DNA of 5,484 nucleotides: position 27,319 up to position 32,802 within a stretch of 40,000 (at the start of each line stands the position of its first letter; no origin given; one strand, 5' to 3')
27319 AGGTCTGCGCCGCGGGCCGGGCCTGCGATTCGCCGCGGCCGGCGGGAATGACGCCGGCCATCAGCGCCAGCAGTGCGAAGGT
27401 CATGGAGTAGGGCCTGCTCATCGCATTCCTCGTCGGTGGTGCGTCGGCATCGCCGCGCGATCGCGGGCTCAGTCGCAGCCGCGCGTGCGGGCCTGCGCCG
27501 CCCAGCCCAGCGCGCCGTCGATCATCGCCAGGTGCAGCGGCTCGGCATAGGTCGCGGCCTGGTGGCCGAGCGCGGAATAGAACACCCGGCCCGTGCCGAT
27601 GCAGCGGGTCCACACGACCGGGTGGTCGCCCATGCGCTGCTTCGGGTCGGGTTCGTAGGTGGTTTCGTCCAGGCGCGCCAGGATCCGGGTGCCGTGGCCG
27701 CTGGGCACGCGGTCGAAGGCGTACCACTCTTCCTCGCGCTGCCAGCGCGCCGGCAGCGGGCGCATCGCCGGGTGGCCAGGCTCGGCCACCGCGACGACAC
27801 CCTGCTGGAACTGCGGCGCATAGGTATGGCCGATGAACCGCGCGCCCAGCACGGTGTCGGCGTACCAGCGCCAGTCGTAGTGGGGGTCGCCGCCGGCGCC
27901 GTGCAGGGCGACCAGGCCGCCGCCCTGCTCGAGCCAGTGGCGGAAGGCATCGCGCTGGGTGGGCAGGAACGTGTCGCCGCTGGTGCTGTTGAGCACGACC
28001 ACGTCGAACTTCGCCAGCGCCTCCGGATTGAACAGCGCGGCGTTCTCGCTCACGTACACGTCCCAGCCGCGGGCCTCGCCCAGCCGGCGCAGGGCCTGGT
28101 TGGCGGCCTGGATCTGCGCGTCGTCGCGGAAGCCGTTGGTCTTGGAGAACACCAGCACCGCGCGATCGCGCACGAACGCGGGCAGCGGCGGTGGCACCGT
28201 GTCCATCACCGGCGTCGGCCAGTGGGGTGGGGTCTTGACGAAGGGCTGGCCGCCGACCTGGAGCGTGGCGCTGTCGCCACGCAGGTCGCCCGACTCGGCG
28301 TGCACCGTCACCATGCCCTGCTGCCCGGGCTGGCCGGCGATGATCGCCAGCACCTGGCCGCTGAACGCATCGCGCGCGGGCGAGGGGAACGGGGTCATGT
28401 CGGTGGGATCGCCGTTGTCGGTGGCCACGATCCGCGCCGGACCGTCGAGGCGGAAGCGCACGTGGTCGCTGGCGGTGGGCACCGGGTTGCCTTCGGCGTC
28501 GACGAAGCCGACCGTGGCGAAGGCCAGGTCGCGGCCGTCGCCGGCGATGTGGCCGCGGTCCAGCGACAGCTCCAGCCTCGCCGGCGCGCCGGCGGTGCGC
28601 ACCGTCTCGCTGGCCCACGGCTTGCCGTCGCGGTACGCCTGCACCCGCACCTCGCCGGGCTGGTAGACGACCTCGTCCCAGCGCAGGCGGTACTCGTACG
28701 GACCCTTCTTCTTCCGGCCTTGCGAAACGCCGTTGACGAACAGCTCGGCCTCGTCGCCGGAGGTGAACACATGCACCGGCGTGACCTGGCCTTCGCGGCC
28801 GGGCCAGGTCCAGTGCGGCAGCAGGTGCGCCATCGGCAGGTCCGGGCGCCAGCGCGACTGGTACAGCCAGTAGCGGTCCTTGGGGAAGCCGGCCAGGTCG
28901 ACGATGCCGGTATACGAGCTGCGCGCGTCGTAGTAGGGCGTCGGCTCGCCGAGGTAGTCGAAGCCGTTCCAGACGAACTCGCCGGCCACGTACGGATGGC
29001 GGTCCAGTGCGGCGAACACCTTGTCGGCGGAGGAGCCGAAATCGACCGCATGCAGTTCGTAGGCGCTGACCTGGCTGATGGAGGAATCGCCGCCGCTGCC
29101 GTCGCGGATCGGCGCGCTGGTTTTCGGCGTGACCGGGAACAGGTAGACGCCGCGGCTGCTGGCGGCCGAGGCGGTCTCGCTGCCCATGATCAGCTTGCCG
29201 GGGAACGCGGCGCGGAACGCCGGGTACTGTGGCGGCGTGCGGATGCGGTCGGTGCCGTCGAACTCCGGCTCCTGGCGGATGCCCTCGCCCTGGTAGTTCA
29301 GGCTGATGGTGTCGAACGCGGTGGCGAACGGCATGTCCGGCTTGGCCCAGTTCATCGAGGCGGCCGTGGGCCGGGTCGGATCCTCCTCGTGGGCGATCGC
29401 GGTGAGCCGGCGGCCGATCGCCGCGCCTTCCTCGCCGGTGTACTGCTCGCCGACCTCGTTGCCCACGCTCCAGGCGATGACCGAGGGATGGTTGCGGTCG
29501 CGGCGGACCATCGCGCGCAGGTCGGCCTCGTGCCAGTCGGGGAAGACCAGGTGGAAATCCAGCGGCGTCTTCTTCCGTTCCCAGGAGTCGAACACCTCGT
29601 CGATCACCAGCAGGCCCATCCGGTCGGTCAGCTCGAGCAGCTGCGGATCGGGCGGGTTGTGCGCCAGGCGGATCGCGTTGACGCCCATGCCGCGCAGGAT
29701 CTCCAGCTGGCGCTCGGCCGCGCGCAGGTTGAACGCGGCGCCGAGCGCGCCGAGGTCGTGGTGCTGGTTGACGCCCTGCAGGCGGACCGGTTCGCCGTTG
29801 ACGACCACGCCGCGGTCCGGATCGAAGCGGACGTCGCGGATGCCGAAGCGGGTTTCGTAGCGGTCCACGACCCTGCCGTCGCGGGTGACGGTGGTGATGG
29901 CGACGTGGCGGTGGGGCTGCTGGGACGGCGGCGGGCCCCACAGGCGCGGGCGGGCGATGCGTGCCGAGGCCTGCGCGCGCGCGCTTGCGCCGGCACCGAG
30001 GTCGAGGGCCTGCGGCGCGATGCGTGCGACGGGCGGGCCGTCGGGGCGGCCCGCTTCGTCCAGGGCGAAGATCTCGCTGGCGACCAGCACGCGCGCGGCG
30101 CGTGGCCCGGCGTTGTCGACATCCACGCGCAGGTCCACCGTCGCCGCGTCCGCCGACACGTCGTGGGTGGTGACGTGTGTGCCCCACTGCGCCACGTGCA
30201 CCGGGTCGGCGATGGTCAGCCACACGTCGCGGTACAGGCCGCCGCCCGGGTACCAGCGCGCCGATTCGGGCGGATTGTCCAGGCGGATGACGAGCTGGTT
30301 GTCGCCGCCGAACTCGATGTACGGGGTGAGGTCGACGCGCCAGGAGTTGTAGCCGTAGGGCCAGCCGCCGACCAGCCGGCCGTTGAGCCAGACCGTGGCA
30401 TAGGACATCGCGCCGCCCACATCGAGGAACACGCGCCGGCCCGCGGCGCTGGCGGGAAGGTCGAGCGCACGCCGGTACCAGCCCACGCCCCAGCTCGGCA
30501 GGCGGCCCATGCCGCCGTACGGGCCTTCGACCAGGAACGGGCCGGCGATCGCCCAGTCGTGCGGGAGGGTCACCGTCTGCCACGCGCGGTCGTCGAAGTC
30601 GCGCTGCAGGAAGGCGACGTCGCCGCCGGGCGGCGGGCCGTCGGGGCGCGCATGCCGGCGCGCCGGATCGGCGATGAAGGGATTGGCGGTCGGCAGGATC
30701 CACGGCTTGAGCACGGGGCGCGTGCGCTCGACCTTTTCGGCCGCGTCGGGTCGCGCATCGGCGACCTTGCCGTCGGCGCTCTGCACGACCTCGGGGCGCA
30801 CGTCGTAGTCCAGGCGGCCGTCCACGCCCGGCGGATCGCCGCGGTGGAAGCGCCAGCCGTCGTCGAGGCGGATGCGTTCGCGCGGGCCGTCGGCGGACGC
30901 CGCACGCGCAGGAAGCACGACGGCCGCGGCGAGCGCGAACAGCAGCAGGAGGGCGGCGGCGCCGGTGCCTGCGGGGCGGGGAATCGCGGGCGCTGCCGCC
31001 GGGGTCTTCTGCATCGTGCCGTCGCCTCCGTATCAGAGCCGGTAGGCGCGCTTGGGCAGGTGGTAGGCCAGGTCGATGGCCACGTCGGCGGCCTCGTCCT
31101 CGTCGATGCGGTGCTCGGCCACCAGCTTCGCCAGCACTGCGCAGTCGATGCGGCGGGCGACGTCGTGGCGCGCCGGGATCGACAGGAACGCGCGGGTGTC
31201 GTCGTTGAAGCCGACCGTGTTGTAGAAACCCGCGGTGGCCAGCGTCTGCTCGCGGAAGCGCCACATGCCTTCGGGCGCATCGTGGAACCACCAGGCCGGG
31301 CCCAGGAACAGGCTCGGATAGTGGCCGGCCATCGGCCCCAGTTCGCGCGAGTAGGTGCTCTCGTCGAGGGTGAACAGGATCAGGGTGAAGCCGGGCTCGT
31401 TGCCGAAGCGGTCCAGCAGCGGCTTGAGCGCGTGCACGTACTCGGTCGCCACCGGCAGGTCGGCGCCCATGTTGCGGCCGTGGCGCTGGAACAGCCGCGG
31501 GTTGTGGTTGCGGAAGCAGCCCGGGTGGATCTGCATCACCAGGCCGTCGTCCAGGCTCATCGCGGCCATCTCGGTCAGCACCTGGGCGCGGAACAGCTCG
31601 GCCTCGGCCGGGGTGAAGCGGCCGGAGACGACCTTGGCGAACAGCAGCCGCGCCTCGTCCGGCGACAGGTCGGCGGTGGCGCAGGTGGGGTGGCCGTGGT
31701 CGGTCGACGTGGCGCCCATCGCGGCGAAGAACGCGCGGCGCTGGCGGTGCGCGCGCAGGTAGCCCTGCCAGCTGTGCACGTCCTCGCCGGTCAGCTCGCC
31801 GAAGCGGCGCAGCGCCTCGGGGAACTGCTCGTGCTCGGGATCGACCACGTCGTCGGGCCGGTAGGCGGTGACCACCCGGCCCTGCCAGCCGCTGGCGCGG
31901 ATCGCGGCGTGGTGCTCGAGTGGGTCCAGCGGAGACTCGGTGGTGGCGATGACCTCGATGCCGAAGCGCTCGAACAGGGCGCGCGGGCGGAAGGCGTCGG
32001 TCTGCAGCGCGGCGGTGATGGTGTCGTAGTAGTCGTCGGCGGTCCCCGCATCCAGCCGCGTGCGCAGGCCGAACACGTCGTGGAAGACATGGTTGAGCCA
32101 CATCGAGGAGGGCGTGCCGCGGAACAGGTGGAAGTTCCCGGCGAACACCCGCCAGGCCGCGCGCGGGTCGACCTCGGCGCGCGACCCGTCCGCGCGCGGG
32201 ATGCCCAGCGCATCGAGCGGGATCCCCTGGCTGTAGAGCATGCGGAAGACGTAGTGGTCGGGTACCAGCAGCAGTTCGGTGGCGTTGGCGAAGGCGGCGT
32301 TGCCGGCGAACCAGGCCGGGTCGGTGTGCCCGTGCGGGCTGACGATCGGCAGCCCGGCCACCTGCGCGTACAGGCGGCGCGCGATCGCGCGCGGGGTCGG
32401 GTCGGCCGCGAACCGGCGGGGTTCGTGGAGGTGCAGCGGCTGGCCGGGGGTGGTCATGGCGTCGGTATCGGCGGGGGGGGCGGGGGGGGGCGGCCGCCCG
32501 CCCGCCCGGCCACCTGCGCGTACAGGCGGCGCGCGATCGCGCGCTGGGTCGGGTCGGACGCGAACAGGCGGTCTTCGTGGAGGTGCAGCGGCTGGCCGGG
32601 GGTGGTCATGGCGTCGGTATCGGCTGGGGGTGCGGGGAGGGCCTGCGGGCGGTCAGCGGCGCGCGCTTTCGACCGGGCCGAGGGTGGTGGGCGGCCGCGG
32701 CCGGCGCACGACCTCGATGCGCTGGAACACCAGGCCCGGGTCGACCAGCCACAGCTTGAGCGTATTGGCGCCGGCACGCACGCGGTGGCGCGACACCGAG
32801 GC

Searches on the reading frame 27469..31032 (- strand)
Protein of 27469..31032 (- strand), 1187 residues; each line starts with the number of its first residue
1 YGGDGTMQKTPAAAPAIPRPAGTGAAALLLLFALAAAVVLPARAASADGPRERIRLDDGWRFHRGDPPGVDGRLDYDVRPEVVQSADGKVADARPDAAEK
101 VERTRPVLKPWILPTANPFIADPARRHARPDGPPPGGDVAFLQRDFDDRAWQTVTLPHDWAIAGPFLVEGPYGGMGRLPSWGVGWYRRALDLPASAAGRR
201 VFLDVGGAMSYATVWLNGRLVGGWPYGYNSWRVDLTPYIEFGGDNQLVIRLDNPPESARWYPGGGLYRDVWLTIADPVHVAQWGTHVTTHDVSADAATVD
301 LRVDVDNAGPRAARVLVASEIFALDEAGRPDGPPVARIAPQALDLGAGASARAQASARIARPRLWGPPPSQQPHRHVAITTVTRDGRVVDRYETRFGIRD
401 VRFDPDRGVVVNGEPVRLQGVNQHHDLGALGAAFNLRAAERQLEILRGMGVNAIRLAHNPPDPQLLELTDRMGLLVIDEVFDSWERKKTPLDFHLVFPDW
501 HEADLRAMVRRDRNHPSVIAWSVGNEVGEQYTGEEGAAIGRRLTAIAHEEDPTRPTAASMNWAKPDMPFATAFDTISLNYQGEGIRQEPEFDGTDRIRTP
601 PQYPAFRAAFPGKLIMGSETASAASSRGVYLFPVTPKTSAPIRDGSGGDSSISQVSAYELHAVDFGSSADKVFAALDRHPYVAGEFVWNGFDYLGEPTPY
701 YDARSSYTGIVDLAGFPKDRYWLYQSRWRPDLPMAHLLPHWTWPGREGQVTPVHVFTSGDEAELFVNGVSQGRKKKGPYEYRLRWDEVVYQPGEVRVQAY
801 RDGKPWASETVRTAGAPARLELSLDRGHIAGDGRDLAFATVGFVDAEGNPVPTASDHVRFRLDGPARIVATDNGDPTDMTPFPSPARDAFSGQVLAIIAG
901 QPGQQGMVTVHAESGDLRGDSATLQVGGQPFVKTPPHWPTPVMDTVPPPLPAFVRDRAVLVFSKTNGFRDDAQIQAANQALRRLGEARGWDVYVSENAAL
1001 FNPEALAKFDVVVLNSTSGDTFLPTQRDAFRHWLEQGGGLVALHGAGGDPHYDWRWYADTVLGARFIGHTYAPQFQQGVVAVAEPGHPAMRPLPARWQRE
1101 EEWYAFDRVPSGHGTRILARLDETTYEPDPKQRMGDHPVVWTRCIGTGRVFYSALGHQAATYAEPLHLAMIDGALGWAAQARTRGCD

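Call 11: search_protein_families(library=pfam, proteins=[window:27469-31032:-], max_evalue=0.00001)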
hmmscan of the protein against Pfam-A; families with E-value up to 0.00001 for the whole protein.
window:27469-31032:- (1187 aa): 7 families
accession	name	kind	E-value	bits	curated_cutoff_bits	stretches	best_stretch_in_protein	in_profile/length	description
PF06283.17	ThuA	-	7.7e-56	190.1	33.4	1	959-1178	2-209/209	Trehalose utilisation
PF18565.7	Glyco_hydro2_C5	-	2.2e-27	95.4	32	1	820-921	1-101/103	Glycoside hydrolase family 2 C-terminal domain 5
PF02836.23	Glyco_hydro_2_C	-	2.6e-26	92.9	21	1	408-561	7-163/302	Glycosyl hydrolases family 2, TIM barrel domain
PF16355.11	DUF4982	-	7.6e-23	80.7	23.9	1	748-807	1-61/61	Domain of unknown function (DUF4982)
PF02837.24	Glyco_hydro_2_N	-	1.5e-11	45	28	1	152-273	32-166/169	Glycosyl hydrolases family 2, sugar binding domain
PF00703.27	Glyco_hydro_2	-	2.1e-10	41.8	23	1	284-399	5-109/109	Glycosyl hydrolases family 2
PF22666.2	Glyco_hydro_2_N2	-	9.7e-08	32.7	27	1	185-258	51-124/167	Glycosyl hydrolase 2 galactose-binding domain-like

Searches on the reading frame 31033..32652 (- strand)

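Call 11: search_protein_families(library=pfam, proteins=[window:31033-32652:-], max_evalue=0.00001)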
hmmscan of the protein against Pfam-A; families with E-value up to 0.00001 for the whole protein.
window:31033-32652:- (539 aa): 1 family
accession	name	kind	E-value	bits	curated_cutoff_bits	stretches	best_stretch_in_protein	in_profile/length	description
PF02614.20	UxaC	-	3.1e-72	244.3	25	1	89-532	14-459/464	Glucuronate isomerase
